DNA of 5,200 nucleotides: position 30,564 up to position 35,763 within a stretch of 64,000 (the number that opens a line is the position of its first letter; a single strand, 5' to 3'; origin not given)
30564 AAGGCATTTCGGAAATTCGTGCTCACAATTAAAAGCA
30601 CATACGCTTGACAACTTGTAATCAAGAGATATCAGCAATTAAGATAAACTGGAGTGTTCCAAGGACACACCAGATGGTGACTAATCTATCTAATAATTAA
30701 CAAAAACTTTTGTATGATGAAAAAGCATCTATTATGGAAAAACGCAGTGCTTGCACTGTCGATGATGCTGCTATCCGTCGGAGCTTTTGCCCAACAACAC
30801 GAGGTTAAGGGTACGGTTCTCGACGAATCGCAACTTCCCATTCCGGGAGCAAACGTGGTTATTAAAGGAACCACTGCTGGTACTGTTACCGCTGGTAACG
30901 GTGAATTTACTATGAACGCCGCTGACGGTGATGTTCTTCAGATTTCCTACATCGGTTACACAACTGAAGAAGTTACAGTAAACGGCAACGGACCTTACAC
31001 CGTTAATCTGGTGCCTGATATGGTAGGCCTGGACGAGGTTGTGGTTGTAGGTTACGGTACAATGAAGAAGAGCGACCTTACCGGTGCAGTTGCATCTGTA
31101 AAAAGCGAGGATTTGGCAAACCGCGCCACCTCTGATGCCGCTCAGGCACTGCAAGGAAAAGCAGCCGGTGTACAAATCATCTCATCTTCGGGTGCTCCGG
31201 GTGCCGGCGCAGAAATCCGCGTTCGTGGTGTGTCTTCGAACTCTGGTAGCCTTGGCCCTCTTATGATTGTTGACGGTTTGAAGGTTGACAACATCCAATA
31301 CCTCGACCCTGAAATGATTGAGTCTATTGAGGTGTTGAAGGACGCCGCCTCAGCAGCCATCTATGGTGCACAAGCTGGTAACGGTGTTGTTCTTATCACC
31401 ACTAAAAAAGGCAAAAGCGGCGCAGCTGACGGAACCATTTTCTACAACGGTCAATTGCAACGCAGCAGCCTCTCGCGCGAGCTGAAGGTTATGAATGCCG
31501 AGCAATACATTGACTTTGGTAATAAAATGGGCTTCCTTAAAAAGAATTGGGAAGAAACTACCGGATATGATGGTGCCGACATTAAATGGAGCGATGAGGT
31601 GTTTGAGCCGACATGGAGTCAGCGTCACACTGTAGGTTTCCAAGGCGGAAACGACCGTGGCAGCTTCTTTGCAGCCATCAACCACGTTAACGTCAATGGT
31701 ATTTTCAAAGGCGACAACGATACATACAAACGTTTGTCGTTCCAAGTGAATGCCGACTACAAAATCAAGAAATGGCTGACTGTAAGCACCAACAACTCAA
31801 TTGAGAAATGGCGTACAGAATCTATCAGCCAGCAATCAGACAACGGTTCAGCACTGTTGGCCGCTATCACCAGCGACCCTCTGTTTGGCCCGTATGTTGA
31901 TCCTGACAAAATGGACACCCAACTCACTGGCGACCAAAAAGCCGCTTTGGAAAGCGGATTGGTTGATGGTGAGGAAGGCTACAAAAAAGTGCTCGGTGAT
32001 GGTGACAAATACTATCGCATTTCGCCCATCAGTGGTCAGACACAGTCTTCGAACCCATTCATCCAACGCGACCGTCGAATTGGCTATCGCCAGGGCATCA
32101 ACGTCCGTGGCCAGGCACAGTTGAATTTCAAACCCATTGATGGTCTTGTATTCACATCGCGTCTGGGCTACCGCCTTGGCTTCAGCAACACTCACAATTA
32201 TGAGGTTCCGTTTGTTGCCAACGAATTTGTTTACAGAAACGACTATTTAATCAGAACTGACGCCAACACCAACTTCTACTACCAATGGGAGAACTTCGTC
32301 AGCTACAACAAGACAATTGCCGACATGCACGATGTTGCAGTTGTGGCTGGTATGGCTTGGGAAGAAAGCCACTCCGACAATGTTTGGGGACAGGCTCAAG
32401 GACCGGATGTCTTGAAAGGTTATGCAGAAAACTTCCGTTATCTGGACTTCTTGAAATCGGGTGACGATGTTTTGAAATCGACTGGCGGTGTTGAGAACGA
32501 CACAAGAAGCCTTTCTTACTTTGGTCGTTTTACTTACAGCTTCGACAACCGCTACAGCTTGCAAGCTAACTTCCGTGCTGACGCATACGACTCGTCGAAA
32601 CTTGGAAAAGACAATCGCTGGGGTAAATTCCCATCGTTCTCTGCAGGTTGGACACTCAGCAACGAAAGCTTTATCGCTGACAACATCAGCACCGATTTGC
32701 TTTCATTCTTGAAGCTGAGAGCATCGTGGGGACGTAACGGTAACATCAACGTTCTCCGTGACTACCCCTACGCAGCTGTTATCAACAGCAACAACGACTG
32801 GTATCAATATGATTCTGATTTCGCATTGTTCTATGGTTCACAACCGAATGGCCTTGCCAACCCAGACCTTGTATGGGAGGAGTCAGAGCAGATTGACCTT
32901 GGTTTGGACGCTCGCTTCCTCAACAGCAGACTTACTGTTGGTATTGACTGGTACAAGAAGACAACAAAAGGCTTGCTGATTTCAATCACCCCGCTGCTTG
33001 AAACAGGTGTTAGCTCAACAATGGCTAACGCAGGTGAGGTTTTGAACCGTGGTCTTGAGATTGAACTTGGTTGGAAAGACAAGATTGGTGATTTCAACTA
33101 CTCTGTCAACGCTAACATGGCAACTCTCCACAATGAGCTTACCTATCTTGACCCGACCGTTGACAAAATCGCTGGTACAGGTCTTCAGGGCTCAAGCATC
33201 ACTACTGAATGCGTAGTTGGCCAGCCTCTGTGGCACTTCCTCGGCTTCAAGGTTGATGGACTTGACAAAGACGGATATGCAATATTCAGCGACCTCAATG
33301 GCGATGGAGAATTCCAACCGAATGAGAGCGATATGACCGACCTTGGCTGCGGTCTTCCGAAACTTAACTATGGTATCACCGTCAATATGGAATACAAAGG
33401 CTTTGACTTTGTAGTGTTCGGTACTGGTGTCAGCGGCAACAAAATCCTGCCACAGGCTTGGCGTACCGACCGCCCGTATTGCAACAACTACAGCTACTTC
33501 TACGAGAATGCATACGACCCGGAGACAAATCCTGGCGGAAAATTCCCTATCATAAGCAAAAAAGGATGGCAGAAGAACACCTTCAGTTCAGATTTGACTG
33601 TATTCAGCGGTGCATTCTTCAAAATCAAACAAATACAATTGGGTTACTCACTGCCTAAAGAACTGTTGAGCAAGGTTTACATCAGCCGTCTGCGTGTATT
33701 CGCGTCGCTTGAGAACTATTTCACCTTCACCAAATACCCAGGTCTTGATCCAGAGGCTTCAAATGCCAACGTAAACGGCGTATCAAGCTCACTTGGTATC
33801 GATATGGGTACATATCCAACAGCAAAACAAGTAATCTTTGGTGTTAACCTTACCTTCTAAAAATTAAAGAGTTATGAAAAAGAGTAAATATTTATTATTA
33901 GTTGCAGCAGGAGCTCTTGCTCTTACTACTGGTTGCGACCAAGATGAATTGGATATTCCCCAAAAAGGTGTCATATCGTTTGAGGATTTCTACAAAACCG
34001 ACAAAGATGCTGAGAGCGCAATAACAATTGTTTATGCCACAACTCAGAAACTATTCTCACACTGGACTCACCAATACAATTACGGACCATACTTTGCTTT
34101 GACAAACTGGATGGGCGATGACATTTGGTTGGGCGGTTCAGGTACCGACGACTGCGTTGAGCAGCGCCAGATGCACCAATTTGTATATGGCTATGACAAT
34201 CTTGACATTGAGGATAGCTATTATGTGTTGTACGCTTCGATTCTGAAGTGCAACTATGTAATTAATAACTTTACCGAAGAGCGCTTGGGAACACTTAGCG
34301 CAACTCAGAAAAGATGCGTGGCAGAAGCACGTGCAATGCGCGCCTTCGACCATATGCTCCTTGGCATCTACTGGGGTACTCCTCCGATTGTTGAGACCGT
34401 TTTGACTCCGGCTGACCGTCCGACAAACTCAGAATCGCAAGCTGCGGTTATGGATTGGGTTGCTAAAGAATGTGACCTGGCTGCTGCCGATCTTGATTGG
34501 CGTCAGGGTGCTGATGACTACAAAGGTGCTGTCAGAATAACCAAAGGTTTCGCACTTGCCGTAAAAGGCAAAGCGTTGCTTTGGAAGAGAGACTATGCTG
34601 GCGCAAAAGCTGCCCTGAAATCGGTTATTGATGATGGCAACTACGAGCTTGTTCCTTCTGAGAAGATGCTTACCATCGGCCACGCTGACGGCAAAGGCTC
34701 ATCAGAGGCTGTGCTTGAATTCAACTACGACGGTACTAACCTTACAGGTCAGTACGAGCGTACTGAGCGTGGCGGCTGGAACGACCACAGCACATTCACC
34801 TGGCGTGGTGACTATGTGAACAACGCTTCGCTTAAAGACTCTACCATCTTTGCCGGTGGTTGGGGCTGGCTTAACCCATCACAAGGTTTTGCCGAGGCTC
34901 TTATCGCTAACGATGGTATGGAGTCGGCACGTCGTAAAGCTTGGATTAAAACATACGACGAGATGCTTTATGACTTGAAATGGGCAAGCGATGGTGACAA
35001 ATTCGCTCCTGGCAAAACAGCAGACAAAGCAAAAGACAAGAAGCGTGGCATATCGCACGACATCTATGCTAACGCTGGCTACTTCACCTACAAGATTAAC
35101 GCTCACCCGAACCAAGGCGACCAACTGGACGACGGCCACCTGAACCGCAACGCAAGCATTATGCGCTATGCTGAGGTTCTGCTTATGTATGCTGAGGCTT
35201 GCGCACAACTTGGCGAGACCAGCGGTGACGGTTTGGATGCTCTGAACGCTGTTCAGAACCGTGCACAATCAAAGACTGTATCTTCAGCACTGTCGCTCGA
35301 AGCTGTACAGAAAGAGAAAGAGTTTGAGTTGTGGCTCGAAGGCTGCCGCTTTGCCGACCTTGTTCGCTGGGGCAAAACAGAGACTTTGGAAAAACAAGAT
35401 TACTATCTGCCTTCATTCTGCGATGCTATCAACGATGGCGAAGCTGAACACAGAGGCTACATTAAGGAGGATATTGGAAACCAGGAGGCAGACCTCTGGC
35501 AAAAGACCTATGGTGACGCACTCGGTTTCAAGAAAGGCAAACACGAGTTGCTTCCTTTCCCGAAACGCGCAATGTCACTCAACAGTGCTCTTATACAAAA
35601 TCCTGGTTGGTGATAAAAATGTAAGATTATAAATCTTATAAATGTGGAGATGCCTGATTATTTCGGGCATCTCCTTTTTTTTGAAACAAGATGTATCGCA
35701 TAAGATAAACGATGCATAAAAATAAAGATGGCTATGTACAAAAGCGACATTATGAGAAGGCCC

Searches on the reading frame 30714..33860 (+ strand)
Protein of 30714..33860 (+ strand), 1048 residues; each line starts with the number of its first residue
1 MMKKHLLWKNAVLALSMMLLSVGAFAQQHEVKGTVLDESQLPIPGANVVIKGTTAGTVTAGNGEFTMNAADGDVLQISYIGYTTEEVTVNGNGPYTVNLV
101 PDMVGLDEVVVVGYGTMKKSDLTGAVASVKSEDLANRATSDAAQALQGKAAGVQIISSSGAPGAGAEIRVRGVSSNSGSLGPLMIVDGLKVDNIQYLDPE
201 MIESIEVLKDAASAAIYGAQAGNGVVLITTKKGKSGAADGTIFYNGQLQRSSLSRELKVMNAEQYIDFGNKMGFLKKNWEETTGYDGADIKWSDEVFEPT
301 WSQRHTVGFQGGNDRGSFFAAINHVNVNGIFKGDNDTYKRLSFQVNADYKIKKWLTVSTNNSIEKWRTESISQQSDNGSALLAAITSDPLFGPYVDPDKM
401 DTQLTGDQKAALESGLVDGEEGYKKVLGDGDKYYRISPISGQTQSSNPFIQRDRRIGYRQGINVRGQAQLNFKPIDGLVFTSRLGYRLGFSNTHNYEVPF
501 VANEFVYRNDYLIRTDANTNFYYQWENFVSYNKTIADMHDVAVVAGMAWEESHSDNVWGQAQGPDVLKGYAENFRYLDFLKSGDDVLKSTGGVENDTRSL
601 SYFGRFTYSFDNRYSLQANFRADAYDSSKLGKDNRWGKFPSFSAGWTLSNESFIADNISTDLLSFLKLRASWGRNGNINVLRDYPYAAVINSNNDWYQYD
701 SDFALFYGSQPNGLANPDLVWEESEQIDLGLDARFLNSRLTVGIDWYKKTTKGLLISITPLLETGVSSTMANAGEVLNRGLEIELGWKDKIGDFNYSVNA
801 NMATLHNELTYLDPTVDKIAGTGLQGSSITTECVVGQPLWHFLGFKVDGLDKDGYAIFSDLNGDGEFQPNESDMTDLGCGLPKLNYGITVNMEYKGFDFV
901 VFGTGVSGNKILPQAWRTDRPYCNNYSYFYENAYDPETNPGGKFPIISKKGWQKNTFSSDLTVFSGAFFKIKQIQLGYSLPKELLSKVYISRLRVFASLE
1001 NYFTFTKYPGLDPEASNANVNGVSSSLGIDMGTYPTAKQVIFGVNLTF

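Call 81: search_protein_families(library=pfam, proteins=[window:30714-33860:+], max_evalue=0.00001)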
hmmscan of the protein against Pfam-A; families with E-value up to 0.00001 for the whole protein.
window:30714-33860:+ (1048 aa): 3 families
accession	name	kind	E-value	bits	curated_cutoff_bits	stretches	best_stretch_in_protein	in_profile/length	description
PF07715.20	Plug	-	1.2e-19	71.2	23.9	1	119-225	2-107/107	TonB-dependent Receptor Plug Domain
PF13715.12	CarbopepD_reg_2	-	1.2e-17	64.2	32.2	1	31-111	1-88/88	CarboxypepD_reg-like domain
PF13620.12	CarboxypepD_reg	-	9.6e-12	45.5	32.3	1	31-99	2-79/82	Carboxypeptidase regulatory-like domain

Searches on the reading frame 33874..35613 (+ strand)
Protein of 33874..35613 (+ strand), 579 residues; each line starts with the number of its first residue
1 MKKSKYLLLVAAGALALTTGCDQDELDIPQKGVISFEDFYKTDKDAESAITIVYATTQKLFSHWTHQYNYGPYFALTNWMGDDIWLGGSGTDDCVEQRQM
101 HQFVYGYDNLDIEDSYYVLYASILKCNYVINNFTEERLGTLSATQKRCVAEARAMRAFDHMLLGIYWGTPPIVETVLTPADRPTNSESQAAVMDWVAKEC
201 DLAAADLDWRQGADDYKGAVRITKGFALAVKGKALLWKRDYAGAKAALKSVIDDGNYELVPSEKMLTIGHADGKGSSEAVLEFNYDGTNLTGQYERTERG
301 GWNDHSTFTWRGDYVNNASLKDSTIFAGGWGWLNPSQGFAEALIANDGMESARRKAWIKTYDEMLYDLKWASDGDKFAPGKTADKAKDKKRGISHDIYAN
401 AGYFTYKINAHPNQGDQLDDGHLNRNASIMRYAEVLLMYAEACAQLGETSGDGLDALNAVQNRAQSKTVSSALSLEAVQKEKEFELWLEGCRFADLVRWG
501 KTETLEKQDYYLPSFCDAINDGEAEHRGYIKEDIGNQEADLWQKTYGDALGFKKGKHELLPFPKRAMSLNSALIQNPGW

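Call 81: search_protein_families(library=pfam, proteins=[window:33874-35613:+], max_evalue=0.00001)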
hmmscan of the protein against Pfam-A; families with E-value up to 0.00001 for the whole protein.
window:33874-35613:+ (579 aa): 1 family
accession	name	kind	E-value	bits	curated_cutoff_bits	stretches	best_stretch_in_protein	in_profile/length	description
PF07980.17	SusD_RagB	-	1e-33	117.7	23.1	1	293-579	8-297/297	SusD family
